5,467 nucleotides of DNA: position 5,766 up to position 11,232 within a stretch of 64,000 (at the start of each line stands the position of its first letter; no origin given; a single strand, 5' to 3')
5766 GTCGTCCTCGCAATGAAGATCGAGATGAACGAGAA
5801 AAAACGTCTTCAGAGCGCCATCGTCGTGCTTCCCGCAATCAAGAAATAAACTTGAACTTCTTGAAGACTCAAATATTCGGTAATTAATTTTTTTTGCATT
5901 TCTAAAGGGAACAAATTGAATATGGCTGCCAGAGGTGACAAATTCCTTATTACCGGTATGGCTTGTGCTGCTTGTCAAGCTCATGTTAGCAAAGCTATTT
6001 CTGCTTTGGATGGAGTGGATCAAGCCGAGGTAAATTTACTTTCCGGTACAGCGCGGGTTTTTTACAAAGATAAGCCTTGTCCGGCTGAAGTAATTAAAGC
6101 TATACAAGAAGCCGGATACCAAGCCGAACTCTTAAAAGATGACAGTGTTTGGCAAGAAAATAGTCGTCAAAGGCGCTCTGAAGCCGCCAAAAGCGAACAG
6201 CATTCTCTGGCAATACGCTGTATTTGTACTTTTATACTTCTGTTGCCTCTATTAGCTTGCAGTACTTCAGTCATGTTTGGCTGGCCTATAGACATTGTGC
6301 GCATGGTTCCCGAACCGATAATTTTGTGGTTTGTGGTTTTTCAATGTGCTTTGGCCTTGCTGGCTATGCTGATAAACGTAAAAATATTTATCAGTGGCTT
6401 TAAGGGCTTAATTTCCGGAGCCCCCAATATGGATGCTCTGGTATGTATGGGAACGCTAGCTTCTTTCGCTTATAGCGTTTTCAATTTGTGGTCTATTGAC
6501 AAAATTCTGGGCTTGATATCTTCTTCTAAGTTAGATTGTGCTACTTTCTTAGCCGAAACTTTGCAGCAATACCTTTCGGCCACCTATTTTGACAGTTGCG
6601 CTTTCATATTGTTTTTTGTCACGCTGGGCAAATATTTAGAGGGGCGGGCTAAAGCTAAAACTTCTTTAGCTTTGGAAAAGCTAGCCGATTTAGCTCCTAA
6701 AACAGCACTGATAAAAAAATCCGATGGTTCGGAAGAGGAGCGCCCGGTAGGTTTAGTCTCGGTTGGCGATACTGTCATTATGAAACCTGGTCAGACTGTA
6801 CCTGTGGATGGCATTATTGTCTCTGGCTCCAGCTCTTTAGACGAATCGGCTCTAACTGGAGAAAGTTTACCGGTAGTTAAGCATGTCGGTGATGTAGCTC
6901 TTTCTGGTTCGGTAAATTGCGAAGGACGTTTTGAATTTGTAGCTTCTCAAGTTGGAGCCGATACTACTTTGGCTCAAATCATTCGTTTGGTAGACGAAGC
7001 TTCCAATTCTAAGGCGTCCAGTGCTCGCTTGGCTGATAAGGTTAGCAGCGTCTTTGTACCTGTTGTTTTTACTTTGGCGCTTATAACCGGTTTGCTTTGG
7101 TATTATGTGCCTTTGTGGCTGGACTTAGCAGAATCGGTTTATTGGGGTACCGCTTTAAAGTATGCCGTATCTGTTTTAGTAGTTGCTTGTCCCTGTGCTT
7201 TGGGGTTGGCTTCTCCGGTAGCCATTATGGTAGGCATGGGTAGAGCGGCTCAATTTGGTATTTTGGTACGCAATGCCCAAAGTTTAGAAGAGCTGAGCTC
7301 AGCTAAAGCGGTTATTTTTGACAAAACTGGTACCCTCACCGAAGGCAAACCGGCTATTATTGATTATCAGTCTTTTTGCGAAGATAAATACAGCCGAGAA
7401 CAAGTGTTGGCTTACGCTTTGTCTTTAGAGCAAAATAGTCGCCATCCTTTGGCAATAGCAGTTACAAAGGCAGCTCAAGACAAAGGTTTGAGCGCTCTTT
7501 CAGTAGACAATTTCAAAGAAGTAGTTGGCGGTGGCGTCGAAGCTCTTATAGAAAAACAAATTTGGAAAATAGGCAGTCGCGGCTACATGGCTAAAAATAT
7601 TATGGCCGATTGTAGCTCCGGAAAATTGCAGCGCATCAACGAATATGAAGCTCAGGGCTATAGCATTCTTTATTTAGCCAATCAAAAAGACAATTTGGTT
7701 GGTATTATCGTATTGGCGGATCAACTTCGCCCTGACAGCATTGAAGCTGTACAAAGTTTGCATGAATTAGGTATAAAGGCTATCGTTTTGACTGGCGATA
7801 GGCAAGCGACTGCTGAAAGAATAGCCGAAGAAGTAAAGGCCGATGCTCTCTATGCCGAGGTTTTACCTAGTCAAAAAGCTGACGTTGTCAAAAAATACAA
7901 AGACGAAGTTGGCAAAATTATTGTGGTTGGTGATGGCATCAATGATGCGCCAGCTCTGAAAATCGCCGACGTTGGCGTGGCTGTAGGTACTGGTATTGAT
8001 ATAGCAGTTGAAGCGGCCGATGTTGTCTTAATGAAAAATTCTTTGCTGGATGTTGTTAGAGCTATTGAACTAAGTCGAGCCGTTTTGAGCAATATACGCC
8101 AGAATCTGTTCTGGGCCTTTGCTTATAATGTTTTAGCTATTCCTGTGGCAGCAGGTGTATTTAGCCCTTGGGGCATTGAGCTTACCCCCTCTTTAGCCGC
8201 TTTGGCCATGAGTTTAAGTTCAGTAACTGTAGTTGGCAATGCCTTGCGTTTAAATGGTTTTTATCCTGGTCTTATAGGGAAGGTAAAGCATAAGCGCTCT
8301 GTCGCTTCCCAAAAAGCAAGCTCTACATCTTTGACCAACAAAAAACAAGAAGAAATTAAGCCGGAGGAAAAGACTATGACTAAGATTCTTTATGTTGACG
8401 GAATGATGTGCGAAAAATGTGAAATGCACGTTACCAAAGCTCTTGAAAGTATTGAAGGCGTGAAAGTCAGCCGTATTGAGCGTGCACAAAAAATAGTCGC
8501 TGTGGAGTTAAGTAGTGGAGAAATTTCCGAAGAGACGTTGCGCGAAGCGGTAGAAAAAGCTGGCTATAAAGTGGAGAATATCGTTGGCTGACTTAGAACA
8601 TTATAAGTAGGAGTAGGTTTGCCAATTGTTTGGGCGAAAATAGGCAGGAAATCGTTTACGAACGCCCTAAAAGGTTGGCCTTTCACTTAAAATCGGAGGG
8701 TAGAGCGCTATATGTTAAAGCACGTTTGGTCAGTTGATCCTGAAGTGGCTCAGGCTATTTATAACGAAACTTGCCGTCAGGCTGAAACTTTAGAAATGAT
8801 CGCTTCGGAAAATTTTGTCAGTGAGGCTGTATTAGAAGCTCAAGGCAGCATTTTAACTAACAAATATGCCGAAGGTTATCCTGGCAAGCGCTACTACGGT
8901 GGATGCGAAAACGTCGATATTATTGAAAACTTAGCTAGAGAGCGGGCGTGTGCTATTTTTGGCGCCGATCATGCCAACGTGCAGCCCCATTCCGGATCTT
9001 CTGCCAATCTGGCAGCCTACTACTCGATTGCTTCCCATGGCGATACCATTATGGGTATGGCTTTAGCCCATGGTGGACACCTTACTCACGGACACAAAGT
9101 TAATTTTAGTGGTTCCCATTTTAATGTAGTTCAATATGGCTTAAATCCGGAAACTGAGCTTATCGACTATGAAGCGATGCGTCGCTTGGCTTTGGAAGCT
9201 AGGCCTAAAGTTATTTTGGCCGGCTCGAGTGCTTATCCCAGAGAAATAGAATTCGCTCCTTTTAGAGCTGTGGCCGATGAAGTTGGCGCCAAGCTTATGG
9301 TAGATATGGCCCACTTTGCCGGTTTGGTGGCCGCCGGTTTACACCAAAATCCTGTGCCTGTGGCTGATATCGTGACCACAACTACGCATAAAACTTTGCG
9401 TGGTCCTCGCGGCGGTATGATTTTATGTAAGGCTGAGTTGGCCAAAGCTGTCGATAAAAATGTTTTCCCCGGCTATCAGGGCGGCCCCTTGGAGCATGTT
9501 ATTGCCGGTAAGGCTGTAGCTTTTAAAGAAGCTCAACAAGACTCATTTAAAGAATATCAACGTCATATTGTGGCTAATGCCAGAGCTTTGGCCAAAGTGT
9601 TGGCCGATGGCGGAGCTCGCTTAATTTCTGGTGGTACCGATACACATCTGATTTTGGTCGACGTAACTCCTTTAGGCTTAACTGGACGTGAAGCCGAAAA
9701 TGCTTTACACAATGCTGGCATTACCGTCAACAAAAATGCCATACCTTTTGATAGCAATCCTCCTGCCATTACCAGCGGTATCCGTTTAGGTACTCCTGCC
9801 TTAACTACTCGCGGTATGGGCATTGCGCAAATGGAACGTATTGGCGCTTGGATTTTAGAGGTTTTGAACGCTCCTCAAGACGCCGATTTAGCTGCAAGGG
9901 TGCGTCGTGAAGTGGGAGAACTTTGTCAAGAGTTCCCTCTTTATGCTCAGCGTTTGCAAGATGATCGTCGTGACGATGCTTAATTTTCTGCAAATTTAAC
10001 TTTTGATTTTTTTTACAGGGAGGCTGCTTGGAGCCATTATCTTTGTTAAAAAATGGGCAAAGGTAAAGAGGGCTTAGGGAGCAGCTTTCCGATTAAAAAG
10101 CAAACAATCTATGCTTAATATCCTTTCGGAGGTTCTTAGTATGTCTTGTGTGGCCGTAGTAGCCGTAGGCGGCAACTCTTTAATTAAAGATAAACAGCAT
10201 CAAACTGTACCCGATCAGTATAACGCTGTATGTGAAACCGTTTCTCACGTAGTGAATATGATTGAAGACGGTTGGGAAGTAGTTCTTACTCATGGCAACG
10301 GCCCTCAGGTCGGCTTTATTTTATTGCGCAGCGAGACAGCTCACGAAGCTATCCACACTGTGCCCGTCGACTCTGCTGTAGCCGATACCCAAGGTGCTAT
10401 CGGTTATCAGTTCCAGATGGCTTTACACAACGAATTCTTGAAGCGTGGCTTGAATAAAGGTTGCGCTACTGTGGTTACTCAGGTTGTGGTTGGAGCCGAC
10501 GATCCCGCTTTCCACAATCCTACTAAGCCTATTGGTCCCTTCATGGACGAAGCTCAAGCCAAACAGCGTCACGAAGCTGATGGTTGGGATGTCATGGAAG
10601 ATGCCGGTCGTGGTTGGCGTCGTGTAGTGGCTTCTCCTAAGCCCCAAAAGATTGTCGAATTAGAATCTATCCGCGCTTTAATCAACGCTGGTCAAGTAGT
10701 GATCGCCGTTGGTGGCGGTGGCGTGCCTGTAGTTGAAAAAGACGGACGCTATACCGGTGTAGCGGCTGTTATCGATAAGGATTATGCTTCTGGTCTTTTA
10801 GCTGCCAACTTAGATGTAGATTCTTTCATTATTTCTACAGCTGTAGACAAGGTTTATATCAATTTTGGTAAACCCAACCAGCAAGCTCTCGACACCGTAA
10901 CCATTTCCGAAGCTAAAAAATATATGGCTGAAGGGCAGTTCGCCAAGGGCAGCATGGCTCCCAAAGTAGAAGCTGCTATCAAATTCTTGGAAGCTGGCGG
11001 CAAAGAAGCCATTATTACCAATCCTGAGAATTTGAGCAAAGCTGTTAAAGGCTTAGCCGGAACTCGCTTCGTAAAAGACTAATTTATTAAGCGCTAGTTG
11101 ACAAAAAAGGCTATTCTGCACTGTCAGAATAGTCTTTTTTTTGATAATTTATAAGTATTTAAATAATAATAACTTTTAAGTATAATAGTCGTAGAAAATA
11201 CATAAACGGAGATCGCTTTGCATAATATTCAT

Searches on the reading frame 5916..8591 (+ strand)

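Call 50: search_protein_families(library=pfam, proteins=[window:5916-8591:+], max_evalue=0.00001)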
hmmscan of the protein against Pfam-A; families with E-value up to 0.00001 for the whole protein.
window:5916-8591:+ (891 aa): 4 families
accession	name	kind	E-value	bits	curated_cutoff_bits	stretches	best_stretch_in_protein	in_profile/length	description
PF00122.25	E1-E2_ATPase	-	7.1e-55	185.8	28.1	1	259-446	2-180/181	E1-E2 ATPase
PF00702.32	Hydrolase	-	1.2e-32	114.4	26.4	1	464-685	2-191/191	haloacid dehalogenase-like hydrolase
PF00403.32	HMA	-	4.3e-27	94.7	24.8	2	10-69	2-62/62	Heavy-metal-associated domain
PF08282.18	Hydrolase_3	-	3.3e-07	30.7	20.9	1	657-709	195-247/255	haloacid dehalogenase-like hydrolase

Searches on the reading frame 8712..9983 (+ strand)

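Call 50: search_protein_families(library=pfam, proteins=[window:8712-9983:+], max_evalue=0.00001)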
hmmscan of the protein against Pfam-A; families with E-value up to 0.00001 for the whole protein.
window:8712-9983:+ (423 aa): 1 family
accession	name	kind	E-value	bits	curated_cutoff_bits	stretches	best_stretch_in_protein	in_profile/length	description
PF00464.25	SHMT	-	1.7e-159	531.2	27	1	7-381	3-399/399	Serine hydroxymethyltransferase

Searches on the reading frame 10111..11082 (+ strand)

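Call 50: search_protein_families(library=pfam, proteins=[window:10111-11082:+], max_evalue=0.00001)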
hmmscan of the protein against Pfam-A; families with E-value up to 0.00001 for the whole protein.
window:10111-11082:+ (323 aa): 1 family
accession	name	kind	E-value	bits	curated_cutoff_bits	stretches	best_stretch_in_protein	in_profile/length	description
PF00696.33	AA_kinase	-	4.1e-26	92.6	24.9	1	15-304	3-234/234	Amino acid kinase family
